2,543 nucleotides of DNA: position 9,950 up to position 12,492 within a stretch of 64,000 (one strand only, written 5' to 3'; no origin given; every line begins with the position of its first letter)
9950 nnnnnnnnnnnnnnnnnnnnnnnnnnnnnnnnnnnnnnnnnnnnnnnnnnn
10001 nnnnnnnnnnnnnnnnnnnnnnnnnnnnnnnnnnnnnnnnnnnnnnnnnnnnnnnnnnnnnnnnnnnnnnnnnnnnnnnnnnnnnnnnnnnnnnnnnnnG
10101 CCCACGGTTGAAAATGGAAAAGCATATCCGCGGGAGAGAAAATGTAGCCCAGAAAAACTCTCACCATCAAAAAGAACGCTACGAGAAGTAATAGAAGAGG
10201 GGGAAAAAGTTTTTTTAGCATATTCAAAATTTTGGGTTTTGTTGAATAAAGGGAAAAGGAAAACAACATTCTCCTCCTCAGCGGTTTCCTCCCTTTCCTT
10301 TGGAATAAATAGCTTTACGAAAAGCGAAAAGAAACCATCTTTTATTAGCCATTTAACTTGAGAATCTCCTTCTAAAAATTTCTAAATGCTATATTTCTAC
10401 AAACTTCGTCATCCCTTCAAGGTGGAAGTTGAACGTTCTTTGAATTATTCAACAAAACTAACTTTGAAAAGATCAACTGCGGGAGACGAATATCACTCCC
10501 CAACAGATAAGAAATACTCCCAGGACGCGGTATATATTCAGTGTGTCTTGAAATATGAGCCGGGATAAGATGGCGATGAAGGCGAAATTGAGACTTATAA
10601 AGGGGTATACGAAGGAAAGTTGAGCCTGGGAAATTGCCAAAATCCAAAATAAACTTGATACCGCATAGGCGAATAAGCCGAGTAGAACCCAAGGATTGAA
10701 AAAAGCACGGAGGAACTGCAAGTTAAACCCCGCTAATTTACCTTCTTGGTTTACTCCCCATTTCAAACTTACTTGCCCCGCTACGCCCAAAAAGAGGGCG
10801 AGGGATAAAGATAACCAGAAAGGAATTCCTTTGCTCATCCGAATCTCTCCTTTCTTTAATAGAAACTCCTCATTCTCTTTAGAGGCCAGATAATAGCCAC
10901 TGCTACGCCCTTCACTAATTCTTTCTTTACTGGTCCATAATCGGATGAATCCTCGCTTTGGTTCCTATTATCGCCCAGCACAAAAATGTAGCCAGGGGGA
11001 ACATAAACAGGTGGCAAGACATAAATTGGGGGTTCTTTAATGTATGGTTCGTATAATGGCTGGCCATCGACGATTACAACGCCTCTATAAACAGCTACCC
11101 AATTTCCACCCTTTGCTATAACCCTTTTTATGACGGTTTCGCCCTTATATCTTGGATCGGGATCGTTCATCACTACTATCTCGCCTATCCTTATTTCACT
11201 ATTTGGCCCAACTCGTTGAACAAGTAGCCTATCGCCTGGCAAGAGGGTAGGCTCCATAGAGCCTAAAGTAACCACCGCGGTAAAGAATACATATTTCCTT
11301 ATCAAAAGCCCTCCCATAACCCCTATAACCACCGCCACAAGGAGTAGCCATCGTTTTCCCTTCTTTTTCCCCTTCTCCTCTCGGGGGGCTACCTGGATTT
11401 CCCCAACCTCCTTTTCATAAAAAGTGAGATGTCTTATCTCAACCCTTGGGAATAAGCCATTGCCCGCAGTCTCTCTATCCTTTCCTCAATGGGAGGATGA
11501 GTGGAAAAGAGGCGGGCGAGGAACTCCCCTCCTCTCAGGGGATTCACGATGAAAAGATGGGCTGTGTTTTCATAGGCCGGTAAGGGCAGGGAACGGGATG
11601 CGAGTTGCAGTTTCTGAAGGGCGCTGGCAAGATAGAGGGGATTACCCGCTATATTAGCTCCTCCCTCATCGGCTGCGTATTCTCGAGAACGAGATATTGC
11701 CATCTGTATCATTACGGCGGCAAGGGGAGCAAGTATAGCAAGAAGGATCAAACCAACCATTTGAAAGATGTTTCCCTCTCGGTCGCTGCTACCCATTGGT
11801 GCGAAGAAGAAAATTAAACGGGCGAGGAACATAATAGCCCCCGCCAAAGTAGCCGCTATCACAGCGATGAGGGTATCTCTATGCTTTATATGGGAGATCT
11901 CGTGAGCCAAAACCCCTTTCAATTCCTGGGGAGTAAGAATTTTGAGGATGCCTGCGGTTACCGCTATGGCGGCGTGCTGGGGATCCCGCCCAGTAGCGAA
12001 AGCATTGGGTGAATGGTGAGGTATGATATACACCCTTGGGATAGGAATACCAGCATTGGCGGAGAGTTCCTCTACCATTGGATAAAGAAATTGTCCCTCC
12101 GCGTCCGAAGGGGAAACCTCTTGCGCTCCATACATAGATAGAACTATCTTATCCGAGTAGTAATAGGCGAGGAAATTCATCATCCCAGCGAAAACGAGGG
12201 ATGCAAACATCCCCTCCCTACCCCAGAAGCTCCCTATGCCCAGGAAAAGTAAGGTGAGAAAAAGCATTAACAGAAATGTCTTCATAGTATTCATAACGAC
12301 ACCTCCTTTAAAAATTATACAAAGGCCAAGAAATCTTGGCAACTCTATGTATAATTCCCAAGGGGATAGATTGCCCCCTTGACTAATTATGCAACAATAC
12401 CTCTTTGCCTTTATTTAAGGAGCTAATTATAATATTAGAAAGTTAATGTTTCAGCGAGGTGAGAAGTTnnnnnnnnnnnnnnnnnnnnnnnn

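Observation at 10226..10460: Roughly 235-bp intergenic repeat, copy 1 (upstream of the YfhO-like gene)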

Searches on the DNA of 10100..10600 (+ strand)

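Call 13: search_rna_families(source=window, start=10100, end=10600, threshold=evalue, max_evalue=10)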
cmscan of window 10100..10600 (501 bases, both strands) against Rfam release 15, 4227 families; matches with E-value up to 10: 9.
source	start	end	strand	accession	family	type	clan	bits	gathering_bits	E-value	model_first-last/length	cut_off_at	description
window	10299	10385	+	RF04088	MIR812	Gene; miRNA;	-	20.1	80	7.7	61-155/205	no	MIR812 microRNA precursor family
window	10227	10356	-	RF00414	SNORA22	Gene; snRNA; snoRNA; HACA-box;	-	19.6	80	0.53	1-134/134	no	Small nucleolar RNA SNORA22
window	10191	10297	+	RF01462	rli26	Gene; sRNA;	-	16.9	100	2.9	1-188/188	no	Listeria sRNA rli26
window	10435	10526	+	RF02956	DUF2693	Gene; sRNA;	-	16.2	81.3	0.89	1-165/165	no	DUF2693 RNA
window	10247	10302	+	RF03873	mir-3192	Gene; miRNA;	-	15.5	80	4.1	1-77/77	no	mir-3192 microRNA precursor family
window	10233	10327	+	RF04164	MIR1507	Gene; miRNA;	-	15.4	73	1.6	1-107/107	no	MIR1507 microRNA precursor family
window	10265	10352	+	RF00519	suhB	Gene; sRNA;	CL00108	15.3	41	1.5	1-77/77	no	Makes More Granules Regulator RNA (mmgR)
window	10151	10312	-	RF02653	StyR-143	Gene; sRNA;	-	14.5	176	1.8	1-144/144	no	Salmonella enterica Typhi npcRNA 143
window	10151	10264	+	RF02111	IS009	Gene;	-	10.8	117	4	1-199/199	no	IS009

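Call 23: search_dna_similar(query=window:10226-10465:+, collection=plasmids, mode=distant, max_evalue=0.01)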
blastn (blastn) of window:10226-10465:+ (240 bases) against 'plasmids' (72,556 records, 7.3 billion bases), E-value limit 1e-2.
No match.

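Call 24: search_dna_similar(query=window:10226-10465:+, collection=phages, mode=distant, max_evalue=0.01)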
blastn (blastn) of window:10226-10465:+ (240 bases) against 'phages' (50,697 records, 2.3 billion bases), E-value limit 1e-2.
No match.

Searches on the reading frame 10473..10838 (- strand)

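Call 14: search_protein_families(library=pfam, proteins=[window:10473-10838:-])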
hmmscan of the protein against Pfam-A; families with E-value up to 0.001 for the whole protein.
window:10473-10838:- (121 aa): 2 families
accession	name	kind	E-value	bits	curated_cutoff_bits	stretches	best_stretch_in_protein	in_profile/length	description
PF00892.27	EamA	-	9.5e-06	26.4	28.2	1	51-119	66-134/135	EamA-like transporter family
PF10639.15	TMEM234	-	3.2e-05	24.4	30.1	1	37-118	30-112/113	Putative transmembrane family 234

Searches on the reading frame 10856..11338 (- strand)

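Call 14: search_protein_families(library=pfam, proteins=[window:10856-11338:-])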
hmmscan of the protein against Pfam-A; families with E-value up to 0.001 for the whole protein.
window:10856-11338:- (160 aa): 2 families
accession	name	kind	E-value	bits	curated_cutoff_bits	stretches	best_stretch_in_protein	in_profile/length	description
PF10502.14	Peptidase_S26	-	3.2e-31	109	22.9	1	3-151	8-168/168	Signal peptidase, peptidase S26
PF00717.28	Peptidase_S24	-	0.00012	22.2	23.3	1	20-79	37-88/116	Peptidase S24-like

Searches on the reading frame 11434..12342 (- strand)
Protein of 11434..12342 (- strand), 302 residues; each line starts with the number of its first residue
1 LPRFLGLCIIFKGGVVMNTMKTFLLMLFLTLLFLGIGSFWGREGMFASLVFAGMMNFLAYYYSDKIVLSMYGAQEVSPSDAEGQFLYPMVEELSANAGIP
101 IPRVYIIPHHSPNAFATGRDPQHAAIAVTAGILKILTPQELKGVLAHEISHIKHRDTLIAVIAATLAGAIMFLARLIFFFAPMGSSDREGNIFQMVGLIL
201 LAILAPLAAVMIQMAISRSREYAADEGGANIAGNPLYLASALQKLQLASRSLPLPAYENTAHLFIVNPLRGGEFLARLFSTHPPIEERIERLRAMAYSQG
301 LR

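Call 14: search_protein_families(library=pfam, proteins=[window:11434-12342:-])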
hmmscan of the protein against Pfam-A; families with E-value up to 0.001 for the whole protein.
window:11434-12342:- (302 aa): 2 families
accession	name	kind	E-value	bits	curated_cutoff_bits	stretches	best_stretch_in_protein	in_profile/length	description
PF01435.24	Peptidase_M48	-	5.9e-38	131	20.3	1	89-295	10-185/186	Peptidase family M48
PF05569.17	Peptidase_M56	-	1.9e-05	24.4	31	1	125-189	177-240/296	BlaR1 peptidase M56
